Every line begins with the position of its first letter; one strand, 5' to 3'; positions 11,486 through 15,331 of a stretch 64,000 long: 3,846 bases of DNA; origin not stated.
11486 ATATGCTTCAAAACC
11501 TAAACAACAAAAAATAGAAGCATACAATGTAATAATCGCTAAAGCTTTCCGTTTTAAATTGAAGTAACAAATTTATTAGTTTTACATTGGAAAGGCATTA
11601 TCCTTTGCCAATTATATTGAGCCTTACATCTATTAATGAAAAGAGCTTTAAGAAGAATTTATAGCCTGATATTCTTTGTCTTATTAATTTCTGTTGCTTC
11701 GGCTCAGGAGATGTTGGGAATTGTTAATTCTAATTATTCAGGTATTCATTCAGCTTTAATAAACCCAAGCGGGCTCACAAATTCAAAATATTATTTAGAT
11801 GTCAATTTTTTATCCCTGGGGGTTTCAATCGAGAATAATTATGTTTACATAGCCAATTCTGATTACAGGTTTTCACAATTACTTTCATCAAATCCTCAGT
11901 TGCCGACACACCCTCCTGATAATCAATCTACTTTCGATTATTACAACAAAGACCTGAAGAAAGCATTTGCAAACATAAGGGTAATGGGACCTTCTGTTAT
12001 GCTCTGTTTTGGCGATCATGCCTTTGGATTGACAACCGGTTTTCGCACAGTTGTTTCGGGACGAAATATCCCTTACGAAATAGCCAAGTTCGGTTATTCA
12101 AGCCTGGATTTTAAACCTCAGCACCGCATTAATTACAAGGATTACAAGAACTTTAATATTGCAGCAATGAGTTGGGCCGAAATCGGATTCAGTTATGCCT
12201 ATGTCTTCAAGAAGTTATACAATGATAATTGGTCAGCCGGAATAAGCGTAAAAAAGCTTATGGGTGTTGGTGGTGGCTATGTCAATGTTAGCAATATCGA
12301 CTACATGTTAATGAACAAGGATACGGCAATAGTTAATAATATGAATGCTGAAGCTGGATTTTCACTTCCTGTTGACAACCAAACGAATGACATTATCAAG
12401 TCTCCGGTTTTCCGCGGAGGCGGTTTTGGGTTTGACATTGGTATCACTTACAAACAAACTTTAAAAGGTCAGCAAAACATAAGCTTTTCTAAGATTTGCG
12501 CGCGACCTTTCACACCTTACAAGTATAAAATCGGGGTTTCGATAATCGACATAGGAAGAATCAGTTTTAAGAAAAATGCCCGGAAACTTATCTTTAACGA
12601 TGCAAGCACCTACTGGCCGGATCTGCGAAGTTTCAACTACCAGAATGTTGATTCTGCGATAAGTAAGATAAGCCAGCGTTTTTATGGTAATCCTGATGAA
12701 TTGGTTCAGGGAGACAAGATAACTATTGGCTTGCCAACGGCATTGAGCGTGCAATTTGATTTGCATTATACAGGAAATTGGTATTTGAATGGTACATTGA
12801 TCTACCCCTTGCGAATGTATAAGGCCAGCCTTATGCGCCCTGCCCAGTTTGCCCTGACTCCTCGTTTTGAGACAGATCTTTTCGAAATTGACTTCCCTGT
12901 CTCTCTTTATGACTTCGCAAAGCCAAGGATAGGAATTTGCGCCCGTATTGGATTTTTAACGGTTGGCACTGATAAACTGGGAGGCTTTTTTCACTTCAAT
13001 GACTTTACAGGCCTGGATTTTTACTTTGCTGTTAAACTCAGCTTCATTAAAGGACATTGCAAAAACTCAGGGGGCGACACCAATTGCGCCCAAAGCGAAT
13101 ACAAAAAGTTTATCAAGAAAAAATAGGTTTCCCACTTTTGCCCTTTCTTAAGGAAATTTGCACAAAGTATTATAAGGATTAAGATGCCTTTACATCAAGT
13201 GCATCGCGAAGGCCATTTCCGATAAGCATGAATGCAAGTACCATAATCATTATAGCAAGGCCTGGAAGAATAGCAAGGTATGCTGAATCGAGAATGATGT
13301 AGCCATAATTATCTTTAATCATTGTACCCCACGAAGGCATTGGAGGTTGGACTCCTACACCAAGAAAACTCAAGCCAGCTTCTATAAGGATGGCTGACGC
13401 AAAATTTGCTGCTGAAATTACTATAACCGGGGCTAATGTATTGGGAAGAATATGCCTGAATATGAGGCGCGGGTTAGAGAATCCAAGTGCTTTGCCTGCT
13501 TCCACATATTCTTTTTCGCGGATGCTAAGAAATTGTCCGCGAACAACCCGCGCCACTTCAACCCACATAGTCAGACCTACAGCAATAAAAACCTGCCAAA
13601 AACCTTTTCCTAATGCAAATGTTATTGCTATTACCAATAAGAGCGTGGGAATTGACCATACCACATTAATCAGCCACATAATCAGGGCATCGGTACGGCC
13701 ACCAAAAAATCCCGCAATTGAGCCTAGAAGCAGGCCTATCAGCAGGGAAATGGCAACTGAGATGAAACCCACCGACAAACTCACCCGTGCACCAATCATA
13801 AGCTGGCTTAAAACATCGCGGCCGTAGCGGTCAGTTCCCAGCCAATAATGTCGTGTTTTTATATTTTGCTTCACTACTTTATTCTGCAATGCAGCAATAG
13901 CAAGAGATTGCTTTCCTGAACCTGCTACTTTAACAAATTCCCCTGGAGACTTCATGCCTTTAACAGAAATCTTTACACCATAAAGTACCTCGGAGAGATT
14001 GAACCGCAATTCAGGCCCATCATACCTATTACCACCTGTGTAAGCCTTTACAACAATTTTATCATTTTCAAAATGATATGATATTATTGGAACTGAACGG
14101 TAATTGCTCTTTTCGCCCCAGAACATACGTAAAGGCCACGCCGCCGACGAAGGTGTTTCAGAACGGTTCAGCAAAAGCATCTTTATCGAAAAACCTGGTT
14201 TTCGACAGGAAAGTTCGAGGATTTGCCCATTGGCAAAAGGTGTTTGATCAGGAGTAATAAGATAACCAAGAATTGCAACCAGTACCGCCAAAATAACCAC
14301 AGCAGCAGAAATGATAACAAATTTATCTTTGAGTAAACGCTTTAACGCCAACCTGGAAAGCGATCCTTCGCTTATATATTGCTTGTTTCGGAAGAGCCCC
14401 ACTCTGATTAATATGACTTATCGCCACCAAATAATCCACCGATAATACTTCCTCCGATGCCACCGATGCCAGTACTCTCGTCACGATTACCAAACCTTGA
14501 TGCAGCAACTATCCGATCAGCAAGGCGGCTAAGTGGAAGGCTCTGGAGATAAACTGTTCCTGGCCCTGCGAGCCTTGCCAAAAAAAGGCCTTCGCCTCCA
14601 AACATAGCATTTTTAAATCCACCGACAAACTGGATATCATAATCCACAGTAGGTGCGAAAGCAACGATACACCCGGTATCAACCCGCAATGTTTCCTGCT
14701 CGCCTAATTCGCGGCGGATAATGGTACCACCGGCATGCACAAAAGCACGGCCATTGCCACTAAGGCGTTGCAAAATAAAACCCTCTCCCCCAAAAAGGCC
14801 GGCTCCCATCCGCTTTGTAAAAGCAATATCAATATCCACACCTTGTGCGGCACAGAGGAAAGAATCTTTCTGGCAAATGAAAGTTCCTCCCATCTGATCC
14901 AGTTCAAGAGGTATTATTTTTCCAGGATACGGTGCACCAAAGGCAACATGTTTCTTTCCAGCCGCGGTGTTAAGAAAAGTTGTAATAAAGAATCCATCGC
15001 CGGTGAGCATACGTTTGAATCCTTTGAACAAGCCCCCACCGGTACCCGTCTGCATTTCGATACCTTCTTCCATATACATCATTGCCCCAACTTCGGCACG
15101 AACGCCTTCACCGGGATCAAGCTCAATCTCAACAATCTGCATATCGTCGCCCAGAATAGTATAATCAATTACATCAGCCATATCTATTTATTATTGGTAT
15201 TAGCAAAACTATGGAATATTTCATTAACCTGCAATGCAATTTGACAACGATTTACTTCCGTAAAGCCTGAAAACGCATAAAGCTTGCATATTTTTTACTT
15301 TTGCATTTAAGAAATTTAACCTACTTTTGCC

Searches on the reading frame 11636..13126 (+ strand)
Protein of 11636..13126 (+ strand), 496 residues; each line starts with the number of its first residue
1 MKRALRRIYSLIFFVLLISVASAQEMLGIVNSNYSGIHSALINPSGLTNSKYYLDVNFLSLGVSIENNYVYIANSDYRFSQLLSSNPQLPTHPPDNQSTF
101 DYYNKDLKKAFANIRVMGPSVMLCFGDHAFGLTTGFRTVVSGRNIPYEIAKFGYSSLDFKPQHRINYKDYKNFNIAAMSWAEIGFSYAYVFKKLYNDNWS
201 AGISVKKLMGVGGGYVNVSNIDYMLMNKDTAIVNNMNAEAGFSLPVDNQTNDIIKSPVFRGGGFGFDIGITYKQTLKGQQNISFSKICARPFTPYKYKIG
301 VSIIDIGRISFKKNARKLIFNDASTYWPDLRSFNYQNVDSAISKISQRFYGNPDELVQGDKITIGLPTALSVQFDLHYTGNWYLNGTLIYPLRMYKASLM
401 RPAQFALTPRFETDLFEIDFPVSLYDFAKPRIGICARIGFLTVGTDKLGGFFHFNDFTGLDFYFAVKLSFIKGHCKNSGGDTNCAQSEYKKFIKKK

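Call 60: search_protein_families(library=pfam, proteins=[window:11636-13126:+], max_evalue=0.00001)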
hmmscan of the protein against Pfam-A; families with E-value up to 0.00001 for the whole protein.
window:11636-13126:+ (496 aa): 1 family
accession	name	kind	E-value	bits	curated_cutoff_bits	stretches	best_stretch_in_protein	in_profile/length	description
PF18990.6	DUF5723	-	6.4e-32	112.1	26.8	1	47-446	4-376/376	Family of unknown function (DUF5723)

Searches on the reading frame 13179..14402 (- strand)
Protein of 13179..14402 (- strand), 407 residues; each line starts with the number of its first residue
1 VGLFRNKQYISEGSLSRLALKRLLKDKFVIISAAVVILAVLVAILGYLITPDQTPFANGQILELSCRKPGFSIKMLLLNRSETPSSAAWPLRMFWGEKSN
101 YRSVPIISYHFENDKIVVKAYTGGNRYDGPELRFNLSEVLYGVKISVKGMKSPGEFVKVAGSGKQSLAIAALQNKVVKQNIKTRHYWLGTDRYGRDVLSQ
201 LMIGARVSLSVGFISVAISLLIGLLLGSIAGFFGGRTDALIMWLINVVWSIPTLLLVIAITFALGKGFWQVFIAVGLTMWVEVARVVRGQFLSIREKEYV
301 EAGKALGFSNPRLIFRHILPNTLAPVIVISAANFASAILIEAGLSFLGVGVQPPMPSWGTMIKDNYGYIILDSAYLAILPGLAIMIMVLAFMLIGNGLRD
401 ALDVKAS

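Call 60: search_protein_families(library=pfam, proteins=[window:13179-14402:-], max_evalue=0.00001)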
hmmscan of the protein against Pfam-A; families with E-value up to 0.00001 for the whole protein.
window:13179-14402:- (407 aa): 2 families
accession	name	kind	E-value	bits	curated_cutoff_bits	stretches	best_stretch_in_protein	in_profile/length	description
PF00528.27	BPD_transp_1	-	4.8e-30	105.1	26.4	1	223-403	1-179/184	Binding-protein-dependent transport system inner membrane component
PF12911.12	OppC_N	-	3.2e-06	27.4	23.9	1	14-52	1-39/53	N-terminal TM domain of oligopeptide transport permease C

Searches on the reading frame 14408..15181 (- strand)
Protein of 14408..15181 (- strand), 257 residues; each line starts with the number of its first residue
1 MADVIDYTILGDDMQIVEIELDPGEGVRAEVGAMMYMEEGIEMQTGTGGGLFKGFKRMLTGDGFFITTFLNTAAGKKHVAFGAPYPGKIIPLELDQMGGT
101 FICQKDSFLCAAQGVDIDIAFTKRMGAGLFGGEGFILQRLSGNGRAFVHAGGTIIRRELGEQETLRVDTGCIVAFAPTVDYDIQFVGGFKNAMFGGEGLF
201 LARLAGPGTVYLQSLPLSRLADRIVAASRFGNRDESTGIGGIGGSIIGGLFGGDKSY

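Call 60: search_protein_families(library=pfam, proteins=[window:14408-15181:-], max_evalue=0.00001)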
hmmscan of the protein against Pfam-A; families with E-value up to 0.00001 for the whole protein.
window:14408-15181:- (257 aa): 1 family
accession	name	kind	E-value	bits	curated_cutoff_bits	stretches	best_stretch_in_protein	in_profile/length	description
PF01987.23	AIM24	-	3.5e-77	259.2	25.7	1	7-215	1-205/205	Mitochondrial biogenesis AIM24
